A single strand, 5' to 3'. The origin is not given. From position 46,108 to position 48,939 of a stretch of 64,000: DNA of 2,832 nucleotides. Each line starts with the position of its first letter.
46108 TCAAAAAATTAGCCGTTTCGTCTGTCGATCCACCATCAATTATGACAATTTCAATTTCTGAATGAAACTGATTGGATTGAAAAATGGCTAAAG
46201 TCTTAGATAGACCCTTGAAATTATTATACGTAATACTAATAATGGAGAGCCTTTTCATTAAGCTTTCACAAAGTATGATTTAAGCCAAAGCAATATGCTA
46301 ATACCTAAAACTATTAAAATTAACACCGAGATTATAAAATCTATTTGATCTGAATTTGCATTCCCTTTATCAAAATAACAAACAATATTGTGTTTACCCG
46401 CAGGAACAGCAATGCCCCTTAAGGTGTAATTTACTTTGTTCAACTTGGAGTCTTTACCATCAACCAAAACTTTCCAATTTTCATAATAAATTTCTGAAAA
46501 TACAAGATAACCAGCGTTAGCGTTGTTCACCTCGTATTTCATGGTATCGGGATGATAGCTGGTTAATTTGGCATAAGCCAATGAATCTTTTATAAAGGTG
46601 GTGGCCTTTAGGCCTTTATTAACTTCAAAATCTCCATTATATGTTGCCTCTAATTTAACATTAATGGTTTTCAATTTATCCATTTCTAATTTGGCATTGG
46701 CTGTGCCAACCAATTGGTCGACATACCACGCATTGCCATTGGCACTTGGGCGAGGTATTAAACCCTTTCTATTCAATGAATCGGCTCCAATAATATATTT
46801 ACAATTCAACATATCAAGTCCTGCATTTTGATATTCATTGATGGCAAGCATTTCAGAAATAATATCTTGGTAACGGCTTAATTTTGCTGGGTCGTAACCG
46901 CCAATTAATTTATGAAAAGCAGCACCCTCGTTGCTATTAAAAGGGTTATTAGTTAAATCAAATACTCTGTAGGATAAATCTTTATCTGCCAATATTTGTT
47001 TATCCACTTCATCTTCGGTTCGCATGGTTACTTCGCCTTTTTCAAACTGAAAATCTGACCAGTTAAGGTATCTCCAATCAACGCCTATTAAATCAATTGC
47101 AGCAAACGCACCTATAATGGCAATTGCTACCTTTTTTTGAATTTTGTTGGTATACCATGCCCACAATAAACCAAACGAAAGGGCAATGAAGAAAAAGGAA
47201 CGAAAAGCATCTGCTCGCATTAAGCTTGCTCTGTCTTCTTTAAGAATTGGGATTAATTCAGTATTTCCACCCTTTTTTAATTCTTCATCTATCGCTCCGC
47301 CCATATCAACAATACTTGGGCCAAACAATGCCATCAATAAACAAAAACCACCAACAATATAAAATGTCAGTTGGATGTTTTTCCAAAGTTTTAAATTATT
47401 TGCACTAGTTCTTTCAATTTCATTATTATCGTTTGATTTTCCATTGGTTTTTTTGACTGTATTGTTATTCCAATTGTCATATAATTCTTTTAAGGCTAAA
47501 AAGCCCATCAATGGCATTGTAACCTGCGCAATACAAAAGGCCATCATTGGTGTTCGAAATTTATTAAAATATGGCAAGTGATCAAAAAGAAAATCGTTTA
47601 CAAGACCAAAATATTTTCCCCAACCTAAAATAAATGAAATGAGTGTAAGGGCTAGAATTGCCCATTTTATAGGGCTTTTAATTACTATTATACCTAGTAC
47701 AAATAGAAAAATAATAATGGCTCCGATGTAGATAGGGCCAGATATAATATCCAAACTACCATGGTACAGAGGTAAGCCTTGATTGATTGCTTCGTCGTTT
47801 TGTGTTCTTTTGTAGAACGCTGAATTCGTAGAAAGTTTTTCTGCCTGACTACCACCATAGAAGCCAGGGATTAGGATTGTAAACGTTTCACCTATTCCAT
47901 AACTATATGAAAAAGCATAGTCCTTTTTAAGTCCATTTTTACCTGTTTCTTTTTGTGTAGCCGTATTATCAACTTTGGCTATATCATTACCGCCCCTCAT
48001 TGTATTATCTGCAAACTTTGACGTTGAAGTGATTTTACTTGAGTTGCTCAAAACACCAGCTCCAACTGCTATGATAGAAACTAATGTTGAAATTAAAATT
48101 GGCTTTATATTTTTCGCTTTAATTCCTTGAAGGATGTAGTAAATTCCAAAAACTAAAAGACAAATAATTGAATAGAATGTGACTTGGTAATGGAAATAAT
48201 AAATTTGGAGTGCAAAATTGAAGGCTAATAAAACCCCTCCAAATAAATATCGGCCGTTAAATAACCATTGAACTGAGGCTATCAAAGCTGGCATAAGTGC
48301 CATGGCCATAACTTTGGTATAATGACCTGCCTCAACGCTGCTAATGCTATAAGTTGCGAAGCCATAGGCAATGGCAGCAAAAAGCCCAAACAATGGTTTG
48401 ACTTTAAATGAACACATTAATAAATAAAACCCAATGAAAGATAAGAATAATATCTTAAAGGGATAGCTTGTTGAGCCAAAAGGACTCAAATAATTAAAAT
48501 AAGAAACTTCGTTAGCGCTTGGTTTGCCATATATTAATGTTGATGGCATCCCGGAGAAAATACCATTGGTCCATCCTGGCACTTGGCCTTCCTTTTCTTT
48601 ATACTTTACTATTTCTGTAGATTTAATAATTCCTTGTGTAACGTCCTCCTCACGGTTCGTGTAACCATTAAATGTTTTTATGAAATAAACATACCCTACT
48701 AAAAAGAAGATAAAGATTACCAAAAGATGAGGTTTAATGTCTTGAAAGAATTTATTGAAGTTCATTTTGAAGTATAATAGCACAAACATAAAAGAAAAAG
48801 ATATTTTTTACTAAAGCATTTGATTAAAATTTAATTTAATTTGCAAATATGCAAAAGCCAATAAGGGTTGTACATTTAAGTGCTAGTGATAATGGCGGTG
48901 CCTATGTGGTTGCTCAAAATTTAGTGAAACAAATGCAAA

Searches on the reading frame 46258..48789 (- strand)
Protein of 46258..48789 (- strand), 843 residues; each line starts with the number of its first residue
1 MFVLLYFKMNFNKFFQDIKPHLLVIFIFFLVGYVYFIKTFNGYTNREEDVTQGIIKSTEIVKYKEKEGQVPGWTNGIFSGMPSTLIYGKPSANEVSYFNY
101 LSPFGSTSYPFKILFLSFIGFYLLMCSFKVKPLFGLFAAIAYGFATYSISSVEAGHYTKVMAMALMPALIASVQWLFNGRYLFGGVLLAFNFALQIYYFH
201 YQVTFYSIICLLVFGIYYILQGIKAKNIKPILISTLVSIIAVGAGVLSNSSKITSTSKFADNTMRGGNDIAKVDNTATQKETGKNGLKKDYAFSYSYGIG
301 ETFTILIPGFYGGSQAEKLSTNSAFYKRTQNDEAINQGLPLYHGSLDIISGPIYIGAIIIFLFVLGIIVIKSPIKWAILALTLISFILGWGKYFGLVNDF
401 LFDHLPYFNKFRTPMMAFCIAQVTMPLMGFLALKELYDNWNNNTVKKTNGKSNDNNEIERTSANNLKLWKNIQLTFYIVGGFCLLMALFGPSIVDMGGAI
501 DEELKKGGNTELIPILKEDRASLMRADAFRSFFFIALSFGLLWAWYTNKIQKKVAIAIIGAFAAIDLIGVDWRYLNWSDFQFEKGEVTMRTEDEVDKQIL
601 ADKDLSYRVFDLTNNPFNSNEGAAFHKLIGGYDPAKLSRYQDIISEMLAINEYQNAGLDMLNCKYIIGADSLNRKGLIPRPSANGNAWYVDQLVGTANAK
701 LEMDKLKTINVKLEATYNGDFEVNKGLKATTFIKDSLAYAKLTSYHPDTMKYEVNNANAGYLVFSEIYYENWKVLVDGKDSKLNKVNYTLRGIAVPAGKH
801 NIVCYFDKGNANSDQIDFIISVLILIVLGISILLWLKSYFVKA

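Call 99: search_protein_families(library=pfam, proteins=[window:46258-48789:-], max_evalue=0.0001)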
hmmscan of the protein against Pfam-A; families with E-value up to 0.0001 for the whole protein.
window:46258-48789:- (843 aa): 1 family
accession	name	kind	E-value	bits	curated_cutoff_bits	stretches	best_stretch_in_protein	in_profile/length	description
PF09586.16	YfhO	-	2e-08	33.6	28.5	1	740-806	756-823/835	Bacterial membrane protein YfhO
